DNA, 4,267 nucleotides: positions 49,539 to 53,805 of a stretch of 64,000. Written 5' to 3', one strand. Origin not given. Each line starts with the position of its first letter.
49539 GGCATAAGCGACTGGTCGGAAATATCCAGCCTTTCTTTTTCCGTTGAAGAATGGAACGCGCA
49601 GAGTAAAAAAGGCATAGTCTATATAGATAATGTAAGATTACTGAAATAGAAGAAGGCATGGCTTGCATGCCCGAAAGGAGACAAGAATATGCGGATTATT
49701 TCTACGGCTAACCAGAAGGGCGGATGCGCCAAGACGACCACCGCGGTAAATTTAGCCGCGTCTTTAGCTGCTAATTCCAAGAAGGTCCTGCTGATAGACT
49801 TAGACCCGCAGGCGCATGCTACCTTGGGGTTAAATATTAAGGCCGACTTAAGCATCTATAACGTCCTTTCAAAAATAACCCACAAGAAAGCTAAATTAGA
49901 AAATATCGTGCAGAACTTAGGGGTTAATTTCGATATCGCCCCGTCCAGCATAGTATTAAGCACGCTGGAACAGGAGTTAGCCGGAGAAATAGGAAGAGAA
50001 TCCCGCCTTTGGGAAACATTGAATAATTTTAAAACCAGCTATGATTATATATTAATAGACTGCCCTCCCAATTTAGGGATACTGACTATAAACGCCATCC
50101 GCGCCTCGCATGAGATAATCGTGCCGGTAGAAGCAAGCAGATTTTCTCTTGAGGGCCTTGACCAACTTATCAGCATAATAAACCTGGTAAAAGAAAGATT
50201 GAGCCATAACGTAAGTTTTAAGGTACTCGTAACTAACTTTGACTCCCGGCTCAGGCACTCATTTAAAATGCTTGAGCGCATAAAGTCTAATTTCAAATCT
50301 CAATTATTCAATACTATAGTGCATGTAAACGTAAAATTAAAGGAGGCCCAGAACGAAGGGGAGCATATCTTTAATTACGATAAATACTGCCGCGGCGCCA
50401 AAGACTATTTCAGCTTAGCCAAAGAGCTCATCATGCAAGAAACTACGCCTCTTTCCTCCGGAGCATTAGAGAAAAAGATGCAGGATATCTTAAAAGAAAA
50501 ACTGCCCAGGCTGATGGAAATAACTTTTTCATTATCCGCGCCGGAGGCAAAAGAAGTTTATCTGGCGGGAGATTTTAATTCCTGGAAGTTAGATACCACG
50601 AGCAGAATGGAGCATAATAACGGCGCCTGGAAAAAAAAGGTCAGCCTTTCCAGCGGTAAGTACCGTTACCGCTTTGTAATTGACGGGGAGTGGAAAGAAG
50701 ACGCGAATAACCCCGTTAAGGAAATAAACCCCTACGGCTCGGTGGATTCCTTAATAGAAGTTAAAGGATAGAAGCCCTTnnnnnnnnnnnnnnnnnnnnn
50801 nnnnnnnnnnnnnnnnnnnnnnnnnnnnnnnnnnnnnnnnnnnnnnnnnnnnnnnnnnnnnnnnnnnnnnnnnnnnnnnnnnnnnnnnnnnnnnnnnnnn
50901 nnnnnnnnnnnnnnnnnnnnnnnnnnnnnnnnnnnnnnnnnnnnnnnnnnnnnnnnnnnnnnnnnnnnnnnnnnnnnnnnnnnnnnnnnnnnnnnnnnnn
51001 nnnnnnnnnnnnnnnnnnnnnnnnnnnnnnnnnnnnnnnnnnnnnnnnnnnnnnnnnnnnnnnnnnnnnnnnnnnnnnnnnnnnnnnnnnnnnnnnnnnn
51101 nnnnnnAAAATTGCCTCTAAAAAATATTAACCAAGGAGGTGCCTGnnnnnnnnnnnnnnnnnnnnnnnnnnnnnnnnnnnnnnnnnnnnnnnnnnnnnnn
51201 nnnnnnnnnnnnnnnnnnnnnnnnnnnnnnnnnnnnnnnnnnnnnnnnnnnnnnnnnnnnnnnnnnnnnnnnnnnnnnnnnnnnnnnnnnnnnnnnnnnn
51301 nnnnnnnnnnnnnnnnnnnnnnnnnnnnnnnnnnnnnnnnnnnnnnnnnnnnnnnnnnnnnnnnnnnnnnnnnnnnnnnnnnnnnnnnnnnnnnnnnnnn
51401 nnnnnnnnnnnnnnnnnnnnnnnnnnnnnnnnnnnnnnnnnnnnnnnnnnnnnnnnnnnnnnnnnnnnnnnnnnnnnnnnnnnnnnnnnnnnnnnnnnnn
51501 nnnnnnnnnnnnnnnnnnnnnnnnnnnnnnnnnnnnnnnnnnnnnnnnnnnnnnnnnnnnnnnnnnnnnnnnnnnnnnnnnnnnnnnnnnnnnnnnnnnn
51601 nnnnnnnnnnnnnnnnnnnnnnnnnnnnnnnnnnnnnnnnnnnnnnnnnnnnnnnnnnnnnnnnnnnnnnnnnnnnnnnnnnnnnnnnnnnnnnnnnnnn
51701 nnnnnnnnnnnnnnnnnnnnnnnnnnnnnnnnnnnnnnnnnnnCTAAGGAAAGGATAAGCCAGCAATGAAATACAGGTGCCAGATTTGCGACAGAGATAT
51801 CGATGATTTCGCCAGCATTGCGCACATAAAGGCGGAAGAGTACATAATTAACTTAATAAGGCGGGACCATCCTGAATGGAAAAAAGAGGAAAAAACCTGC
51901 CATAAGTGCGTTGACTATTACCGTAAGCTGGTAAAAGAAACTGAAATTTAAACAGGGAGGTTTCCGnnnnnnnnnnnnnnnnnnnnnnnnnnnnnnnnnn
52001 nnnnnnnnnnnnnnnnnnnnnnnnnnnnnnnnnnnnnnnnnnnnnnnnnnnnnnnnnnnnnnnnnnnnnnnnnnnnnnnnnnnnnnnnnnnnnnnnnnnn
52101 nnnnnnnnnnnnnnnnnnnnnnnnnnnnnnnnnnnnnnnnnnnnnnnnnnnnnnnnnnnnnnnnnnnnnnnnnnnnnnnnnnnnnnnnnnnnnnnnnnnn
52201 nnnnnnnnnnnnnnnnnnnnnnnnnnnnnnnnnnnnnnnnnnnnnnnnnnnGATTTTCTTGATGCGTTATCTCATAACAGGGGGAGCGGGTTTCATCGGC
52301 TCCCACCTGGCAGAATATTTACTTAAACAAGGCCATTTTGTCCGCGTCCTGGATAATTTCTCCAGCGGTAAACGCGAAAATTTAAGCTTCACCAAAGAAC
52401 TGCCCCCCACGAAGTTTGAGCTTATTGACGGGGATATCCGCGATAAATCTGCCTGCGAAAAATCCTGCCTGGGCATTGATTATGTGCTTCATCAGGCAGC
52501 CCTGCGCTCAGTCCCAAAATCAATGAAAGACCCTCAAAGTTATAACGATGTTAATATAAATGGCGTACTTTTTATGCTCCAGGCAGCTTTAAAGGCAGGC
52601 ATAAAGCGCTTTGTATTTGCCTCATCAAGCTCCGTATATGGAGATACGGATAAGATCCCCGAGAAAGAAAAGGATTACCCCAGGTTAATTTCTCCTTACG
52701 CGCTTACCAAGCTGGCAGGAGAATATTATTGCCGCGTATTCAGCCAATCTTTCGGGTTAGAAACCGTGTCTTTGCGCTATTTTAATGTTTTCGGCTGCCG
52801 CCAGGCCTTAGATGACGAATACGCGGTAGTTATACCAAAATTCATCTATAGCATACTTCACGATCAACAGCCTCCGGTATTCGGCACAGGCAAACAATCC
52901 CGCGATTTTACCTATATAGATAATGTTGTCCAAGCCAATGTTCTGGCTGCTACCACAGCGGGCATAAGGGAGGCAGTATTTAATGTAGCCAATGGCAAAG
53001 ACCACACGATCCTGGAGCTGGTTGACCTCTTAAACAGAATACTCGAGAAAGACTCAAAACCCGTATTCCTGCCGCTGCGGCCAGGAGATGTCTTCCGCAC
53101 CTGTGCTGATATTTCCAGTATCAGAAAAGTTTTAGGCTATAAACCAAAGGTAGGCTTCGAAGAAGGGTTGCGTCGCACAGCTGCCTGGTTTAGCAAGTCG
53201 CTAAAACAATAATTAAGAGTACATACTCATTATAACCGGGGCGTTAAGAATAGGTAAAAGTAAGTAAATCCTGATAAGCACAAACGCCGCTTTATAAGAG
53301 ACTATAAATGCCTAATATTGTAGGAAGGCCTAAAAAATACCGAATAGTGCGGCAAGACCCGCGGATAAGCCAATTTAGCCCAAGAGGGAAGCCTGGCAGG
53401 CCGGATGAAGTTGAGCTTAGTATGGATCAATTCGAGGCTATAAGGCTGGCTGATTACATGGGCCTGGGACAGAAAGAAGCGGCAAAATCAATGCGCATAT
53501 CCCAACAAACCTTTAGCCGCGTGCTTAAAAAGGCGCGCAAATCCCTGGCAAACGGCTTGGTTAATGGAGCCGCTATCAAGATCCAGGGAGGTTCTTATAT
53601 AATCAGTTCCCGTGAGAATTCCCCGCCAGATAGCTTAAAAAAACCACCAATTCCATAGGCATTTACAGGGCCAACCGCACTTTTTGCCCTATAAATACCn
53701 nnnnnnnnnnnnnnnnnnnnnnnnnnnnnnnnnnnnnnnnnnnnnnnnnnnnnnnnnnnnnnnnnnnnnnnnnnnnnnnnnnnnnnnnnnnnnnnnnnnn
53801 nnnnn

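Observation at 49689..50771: ParA/MinD-type ATPase fused to an AMPK-beta-type glycogen-binding domain (CBM48): candidate glycogen-granule positioning ATPase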

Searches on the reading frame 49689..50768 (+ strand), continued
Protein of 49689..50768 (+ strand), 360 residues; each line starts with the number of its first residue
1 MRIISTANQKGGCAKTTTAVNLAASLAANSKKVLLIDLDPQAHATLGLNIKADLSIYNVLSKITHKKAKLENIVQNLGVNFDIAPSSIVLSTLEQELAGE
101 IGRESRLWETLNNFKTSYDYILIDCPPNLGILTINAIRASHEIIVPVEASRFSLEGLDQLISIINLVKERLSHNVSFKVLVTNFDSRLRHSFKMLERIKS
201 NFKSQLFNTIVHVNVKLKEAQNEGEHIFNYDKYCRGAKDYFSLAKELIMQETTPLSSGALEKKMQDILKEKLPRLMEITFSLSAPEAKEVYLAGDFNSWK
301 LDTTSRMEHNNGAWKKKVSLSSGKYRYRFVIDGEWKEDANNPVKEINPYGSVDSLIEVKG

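Call 73: find_encoding_contigs(protein=P0124, flank=5000, max_places=1)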
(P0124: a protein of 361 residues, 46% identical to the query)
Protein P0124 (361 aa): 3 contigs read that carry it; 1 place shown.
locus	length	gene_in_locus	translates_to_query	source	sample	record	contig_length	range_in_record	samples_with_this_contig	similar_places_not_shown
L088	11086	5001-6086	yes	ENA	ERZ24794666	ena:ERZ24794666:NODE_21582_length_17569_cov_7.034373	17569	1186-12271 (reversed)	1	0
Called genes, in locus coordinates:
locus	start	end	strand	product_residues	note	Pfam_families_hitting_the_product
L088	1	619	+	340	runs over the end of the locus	PF04055:Radical_SAM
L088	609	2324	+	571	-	PF14716:HHH_8, PF12826:HHH_2 (faint), PF00633:HHH (faint), PF10391:DNA_pol_lambd_f (faint), PF14520:HHH_5, PF14791:DNA_pol_B_thumb, PF02811:PHP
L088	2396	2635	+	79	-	PF02229:PC4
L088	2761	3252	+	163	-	-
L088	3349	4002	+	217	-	PF18306:LDcluster4, PF03641:Lysine_decarbox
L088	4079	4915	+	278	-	-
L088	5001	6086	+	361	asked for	PF00142:Fer4_NifH (weak), PF01656:CbiA, PF02374:ArsA_ATPase (weak), PF06564:CBP_BcsQ, PF09140:MipZ, PF10609:ParA (weak), PF13614:AAA_31, PF16561:AMPK1_CBM, +1 more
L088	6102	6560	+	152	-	-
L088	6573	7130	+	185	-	PF13646:HEAT_2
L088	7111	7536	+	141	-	-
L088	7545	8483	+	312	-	PF00890:FAD_binding_2, PF01266:DAO (faint), PF03486:HI0933_like (faint), PF05834:Lycopene_cycl (faint), PF07992:Pyr_redox_2, PF12831:FAD_oxidored (weak), PF13738:Pyr_redox_3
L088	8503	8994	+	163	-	-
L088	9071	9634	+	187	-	PF01871:AMMECR1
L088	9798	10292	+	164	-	PF02915:Rubrerythrin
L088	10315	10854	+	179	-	PF13668:Ferritin_2 (faint), PF02915:Rubrerythrin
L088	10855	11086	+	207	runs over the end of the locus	PF12654:DUF3786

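Call 74: find_encoding_contigs(protein=P0144, flank=5000, max_places=1)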
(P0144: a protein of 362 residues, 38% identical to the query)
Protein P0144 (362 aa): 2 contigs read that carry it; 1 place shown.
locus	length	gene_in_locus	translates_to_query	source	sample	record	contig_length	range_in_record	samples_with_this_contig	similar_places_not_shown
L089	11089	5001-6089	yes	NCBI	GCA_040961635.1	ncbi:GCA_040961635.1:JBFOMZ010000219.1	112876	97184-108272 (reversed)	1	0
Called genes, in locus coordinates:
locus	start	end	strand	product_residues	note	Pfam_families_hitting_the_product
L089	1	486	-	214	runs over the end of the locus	PF01891:CbiM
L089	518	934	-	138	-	PF01402:RHH_1, PF08753:NikR_C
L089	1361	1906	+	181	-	PF01966:HD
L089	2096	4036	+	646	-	PF13584:BatD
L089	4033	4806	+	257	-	PF00515:TPR_1 (faint), PF07719:TPR_2 (faint), PF08239:SH3_3 (weak)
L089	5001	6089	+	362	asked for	PF00142:Fer4_NifH (faint), PF01656:CbiA, PF06564:CBP_BcsQ, PF09140:MipZ (faint), PF10609:ParA (weak), PF13614:AAA_31, PF02922:CBM_48 (weak), PF16561:AMPK1_CBM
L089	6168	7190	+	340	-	-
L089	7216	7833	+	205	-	-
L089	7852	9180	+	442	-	PF03065:Glyco_hydro_57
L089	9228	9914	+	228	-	PF16258:DUF4912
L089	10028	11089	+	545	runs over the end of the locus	PF03065:Glyco_hydro_57, PF09210:BE_C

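Call 75: find_encoding_contigs(protein=P0190, flank=6000, max_places=1)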
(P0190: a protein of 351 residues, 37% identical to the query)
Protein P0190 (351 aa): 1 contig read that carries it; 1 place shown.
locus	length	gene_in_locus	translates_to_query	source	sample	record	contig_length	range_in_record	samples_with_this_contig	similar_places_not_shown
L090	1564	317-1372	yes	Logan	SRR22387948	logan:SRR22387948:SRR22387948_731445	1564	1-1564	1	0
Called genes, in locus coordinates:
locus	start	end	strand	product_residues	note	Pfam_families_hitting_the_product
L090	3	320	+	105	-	?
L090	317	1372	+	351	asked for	PF01656:CbiA, PF06564:CBP_BcsQ, PF09140:MipZ (faint), PF10609:ParA, PF13614:AAA_31, PF02922:CBM_48 (weak), PF16561:AMPK1_CBM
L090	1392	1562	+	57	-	?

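Call 76: find_encoding_contigs(protein=P0257, flank=6000, max_places=1)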
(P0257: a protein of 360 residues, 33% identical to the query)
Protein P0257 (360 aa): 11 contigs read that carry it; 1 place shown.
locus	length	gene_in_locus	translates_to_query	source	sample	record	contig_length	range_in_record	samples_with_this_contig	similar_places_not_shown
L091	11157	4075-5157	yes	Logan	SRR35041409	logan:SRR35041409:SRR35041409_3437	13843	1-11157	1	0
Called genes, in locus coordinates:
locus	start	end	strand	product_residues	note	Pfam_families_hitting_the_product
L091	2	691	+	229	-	?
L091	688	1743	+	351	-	PF02746:MR_MLE_N, PF13378:MR_MLE_C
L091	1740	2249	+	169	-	PF02481:DNA_processg_A (weak), PF18306:LDcluster4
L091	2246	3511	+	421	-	PF13231:PMT_2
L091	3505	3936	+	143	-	PF02681:DUF212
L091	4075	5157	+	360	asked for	PF01656:CbiA, PF02374:ArsA_ATPase (faint), PF06564:CBP_BcsQ, PF09140:MipZ, PF10609:ParA, PF13614:AAA_31, PF02922:CBM_48, PF16561:AMPK1_CBM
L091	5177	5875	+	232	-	-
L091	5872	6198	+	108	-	-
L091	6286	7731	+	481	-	PF01523:PmbA_TldD_1st, PF19290:PmbA_TldD_2nd (weak), PF19289:PmbA_TldD_3rd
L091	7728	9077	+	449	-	PF01523:PmbA_TldD_1st (weak), PF19289:PmbA_TldD_3rd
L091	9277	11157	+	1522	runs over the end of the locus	?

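Call 77: find_encoding_contigs(protein=P0158, flank=6000, max_places=1)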
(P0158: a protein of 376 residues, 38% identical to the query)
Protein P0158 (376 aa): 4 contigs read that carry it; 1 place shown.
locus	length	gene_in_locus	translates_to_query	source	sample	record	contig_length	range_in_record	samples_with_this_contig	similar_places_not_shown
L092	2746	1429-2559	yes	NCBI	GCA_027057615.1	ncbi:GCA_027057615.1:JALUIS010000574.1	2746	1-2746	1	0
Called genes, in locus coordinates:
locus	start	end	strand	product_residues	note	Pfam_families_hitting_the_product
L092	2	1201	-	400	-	?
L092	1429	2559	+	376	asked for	PF00142:Fer4_NifH (weak), PF01656:CbiA, PF02374:ArsA_ATPase, PF06564:CBP_BcsQ, PF09140:MipZ, PF10609:ParA, PF13614:AAA_31, PF16561:AMPK1_CBM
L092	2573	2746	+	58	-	?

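Call 83: search_protein_families(library=pfam, proteins=[L089:6168-7187:+, L025:6352-7062:+, L018:8146-8781:+, L020:7746-8276:+, L010:7827-8717:+, L089:7216-7830:+, L089:9228-9911:+, L088:4079-4912:+], max_evalue=1)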
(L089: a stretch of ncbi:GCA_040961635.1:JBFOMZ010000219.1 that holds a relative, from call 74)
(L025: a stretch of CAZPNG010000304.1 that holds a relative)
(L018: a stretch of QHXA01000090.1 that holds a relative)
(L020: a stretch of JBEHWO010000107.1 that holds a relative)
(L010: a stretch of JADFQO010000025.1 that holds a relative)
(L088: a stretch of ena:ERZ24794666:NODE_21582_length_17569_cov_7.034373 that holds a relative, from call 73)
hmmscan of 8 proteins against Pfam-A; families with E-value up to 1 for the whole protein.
L089:6168-7187:+ (340 aa): 2 families
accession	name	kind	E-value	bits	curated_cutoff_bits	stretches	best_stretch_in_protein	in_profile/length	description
PF01656.29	CbiA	-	0.033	14.6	25.4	1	88-302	12-124/125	CobQ/CobB/MinD/ParA nucleotide binding domain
PF10609.15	ParA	-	0.17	11.7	27.1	1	88-111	17-40/246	NUBPL iron-transfer P-loop NTPase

L025:6352-7062:+ (237 aa): 0 families

L018:8146-8781:+ (212 aa): 0 families

L020:7746-8276:+ (177 aa): 1 family
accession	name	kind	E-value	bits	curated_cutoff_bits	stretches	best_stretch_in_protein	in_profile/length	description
PF10557.15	Cullin_Nedd8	-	0.12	12.9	36.9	1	116-131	45-60/63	Cullin protein neddylation domain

L010:7827-8717:+ (297 aa): 0 families

L089:7216-7830:+ (205 aa): 0 families

L089:9228-9911:+ (228 aa): 1 family
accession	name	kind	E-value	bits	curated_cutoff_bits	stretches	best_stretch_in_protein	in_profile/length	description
PF16258.11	DUF4912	-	3.6e-24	85.7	29.4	1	18-133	1-113/118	Domain of unknown function (DUF4912)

L088:4079-4912:+ (278 aa): 2 families
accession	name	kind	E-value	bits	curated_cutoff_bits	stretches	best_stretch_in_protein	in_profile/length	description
PF08547.18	CIA30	-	0.015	15.7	24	1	183-242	61-119/157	Complex I intermediate-associated protein 30 (CIA30)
PF00629.30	MAM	-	0.15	12.3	26.4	1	196-276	78-152/158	MAM domain, meprin/A5/mu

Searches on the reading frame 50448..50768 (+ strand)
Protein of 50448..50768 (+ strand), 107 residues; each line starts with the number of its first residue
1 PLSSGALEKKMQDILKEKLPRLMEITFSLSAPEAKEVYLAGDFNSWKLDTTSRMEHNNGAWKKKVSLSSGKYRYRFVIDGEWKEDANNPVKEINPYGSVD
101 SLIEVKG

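Call 25: search_solved_structures(query=window:50448-50768:+, max_evalue=0.01, show_alignments=4)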
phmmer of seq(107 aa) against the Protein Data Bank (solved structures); distinct sequences matched with E-value up to 0.01: 21.
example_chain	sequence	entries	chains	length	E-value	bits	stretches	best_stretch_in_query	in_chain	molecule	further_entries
1z0n_A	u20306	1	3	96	1.8e-10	44.2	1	18-106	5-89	5'-AMP-activated protein kinase, beta-1 subunit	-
1z0m_A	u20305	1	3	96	1.9e-10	44.1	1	18-106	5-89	5'-AMP-activated protein kinase, beta-1 subunit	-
5t5t_B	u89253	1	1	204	3e-10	43.5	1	18-106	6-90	5'-AMP-activated protein kinase subunit beta-1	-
6c9f_B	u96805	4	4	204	4.9e-10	42.8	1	33-106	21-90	5'-AMP-activated protein kinase subunit beta-1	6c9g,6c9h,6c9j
4yef_A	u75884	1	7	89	5.4e-10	42.6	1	34-106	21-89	5'-AMP-activated protein kinase subunit beta-1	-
4zhx_B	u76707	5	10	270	8.6e-10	42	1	31-106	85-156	5'-AMP-activated protein kinase subunit beta-1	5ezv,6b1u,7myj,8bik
4cfe_B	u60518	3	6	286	9.4e-10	41.9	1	31-106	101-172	5'-AMP-ACTIVATED PROTEIN KINASE SUBUNIT BETA-1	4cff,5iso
6e4t_B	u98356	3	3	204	1e-09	41.8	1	18-106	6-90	5'-AMP-activated protein kinase subunit beta-1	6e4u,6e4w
4qfg_B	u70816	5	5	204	1.4e-09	41.3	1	18-106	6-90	5'-AMP-activated protein kinase subunit beta-1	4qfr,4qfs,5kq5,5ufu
2f15_A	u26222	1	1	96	4.3e-09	39.7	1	34-106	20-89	5'-AMP-activated protein kinase, beta-2 subunit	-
2lu3_A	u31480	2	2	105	5e-09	39.5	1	33-106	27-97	5'-AMP-activated protein kinase subunit beta-2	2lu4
4y0g_A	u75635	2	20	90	5.1e-09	39.5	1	34-106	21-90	5'-AMP-activated protein kinase subunit beta-2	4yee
4aef_A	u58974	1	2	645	1.6e-08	37.9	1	19-93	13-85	NEOPULLULANASE (ALPHA-AMYLASE II)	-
7jhg_B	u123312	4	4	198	2.2e-08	37.4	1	34-106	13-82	5'-AMP-activated protein kinase subunit beta-2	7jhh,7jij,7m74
4rer_B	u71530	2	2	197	2.3e-08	37.4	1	34-106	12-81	5'-AMP-activated protein kinase subunit beta-2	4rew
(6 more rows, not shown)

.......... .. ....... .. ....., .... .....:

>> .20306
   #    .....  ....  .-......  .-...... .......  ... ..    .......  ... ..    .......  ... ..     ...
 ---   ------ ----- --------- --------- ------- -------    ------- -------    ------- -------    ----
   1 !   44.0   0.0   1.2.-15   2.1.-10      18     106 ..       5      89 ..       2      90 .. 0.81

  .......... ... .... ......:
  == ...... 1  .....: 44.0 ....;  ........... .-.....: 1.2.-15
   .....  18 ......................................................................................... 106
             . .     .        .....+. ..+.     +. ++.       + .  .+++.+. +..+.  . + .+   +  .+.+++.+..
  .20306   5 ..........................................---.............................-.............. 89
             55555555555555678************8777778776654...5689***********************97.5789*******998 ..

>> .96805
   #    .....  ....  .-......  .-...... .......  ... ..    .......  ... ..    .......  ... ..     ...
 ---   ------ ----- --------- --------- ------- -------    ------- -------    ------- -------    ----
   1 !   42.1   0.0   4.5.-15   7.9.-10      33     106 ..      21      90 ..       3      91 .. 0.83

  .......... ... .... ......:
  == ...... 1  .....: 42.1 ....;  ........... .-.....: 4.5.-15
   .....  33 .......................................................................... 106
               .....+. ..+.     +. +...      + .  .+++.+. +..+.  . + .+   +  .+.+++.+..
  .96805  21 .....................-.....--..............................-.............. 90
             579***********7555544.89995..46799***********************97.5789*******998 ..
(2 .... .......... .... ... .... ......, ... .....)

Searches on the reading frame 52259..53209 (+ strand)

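Call 21: search_protein_families(library=pfam, proteins=[window:52259-53209:+], max_evalue=0.001)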
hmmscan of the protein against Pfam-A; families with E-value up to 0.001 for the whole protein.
window:52259-53209:+ (317 aa): 10 families
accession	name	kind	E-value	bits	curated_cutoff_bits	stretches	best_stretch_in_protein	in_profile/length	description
PF01370.27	Epimerase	-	4.9e-63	213.2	20.9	1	5-244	2-240/240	NAD dependent epimerase/dehydratase family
PF16363.11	GDP_Man_Dehyd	-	7.1e-59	200.4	27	1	5-307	1-332/332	GDP-mannose 4,6 dehydratase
PF01073.25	3Beta_HSD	-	2.3e-28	99.4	22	1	5-232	1-230/280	3-beta hydroxysteroid dehydrogenase/isomerase family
PF02719.21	Polysacc_synt_2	-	4.9e-17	62.5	20.2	1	5-276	2-266/293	Polysaccharide biosynthesis protein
PF07993.18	NAD_binding_4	-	3.7e-10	39.8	20.1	1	6-226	1-257/258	Male sterility protein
PF04321.23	RmlD_sub_bind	-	4.3e-10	39.6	27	1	2-159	1-137/287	RmlD substrate binding domain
PF13460.12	NAD_binding_10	-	1.9e-09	38.1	27.2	1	8-157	1-130/184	NAD(P)H-binding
PF05368.20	NmrA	-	4.9e-08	33.4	27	1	5-124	6-108/298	NmrA-like family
PF00106.31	adh_short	-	5.7e-06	26.4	26.6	1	5-113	4-122/195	short chain dehydrogenase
PF08659.16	KR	-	0.00049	20.5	22.6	0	4-69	3-71/180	KR domain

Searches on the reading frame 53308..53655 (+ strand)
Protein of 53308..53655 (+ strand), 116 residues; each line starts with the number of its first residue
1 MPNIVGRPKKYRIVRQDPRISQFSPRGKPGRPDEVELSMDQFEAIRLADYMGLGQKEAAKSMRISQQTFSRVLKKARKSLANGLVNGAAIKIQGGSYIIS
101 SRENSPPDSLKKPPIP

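Call 21: search_protein_families(library=pfam, proteins=[window:53308-53655:+], max_evalue=0.001)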
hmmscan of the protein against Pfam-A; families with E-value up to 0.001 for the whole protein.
window:53308-53655:+ (116 aa): 5 families
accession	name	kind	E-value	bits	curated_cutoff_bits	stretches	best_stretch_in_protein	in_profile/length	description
PF02001.22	DUF134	-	4.4e-26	91.7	27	1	6-99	5-97/98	Protein of unknown function DUF134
PF08281.18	Sigma70_r4_2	-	5.9e-05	23.1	25.7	1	36-80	10-54/54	Sigma-70, region 4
PF20432.4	Xre-like-HTH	-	0.00012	22.8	25.8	1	45-78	16-48/63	Antitoxin Xre-like helix-turn-helix domain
PF04545.22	Sigma70_r4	-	0.00014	21.7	24.1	1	37-80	5-48/50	Sigma-70, region 4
PF07638.17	Sigma70_ECF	-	0.00084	19.7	21.1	1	37-82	136-181/185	ECF sigma factor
